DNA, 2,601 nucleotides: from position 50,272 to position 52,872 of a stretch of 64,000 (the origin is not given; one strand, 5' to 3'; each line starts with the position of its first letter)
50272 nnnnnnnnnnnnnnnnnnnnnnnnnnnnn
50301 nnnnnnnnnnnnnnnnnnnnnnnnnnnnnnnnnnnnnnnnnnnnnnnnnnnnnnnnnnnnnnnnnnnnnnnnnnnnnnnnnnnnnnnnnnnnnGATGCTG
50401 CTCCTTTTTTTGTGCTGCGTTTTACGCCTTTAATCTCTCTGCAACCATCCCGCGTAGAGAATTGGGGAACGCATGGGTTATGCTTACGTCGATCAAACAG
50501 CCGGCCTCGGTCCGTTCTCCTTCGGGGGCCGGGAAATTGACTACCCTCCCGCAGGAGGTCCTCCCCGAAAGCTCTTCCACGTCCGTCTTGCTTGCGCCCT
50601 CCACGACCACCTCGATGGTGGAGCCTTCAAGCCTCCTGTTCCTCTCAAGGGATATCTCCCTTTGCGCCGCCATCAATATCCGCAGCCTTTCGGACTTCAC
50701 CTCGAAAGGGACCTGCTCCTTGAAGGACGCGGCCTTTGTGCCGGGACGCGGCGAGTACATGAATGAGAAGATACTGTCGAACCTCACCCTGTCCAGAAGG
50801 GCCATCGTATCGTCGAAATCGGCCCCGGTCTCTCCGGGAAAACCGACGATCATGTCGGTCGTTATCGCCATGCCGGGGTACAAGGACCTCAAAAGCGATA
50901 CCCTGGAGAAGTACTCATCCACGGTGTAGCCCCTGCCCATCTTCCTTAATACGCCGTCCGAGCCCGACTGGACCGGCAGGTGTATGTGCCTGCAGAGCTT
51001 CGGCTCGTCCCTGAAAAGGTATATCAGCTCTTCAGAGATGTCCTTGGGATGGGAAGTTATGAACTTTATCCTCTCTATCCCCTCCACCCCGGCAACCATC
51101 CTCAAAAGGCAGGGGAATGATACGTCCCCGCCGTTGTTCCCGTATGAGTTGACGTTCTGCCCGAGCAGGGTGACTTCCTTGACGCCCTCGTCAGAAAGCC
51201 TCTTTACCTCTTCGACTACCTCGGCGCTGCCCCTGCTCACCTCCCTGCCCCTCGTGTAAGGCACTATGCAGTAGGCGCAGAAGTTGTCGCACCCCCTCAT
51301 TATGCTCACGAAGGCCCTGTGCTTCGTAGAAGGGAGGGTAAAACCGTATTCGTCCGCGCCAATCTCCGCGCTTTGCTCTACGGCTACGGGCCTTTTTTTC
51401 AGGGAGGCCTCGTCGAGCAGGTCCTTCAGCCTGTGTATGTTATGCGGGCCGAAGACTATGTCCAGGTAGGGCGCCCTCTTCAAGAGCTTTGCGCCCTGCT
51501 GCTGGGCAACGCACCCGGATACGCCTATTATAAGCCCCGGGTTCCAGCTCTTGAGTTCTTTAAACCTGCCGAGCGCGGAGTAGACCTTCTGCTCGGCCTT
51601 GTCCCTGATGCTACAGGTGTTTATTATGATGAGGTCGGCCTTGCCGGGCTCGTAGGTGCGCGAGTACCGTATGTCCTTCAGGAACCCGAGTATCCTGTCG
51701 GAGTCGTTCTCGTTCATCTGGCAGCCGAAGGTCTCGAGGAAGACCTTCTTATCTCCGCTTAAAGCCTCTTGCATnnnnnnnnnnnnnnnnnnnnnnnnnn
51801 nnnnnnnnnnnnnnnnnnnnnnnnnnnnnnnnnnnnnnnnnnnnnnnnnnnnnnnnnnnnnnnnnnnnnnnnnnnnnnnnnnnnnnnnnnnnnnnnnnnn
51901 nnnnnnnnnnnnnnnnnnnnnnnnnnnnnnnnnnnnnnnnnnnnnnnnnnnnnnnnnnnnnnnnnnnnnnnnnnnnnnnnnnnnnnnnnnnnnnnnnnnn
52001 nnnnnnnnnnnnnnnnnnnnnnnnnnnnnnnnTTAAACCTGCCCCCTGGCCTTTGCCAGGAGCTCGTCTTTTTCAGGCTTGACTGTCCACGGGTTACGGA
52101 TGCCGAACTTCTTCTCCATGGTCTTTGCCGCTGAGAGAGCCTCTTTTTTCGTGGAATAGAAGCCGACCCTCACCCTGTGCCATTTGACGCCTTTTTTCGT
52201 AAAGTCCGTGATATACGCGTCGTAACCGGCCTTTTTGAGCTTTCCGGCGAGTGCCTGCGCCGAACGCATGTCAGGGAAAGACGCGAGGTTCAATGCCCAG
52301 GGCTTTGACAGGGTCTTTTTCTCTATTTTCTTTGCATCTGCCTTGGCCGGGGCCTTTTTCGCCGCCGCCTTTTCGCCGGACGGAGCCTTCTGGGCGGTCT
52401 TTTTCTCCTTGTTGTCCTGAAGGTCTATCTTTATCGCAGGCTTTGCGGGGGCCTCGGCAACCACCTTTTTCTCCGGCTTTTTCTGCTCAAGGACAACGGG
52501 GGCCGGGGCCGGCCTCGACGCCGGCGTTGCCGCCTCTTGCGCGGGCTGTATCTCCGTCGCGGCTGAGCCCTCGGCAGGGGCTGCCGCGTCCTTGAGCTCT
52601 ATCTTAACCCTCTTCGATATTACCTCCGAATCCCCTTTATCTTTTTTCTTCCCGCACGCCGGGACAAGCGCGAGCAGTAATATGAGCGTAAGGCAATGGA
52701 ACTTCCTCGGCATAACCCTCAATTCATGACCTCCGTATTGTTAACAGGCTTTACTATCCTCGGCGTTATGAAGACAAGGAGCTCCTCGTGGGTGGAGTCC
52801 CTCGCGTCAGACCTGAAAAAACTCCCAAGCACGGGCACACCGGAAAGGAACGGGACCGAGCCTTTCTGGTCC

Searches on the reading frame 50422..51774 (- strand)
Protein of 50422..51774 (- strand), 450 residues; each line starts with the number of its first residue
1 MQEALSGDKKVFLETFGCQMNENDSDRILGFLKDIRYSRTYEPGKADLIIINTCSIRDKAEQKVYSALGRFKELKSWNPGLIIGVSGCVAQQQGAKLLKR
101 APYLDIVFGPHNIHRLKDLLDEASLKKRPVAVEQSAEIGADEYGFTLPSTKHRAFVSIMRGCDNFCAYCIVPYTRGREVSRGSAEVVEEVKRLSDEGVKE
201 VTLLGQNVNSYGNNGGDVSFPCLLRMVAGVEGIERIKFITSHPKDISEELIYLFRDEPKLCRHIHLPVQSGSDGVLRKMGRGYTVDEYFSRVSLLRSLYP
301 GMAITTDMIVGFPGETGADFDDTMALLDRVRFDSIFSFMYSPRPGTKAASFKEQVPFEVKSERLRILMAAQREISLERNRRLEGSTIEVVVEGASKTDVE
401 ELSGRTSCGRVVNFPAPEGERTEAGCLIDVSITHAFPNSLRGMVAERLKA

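Call 10: search_protein_families(library=pfam, proteins=[window:50422-51774:-], max_evalue=0.0001)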
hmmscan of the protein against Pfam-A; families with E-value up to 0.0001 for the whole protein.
window:50422-51774:- (450 aa): 3 families
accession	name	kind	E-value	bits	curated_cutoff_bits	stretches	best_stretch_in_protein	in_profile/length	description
PF00919.26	UPF0004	-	5.5e-31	106.9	27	1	10-109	1-98/98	Uncharacterized protein family UPF0004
PF04055.27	Radical_SAM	-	2.3e-27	96.7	29.5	1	156-327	1-166/166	Radical SAM superfamily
PF01938.26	TRAM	-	4e-06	27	21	1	380-443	1-59/61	TRAM domain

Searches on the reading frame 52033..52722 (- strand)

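Call 10: search_protein_families(library=pfam, proteins=[window:52033-52722:-], max_evalue=0.0001)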
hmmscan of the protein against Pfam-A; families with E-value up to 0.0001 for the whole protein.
window:52033-52722:- (229 aa): 1 family
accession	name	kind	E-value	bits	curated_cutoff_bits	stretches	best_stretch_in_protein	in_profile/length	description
PF05036.18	SPOR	-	3.1e-15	56.7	21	1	139-205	2-66/76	SPOR domain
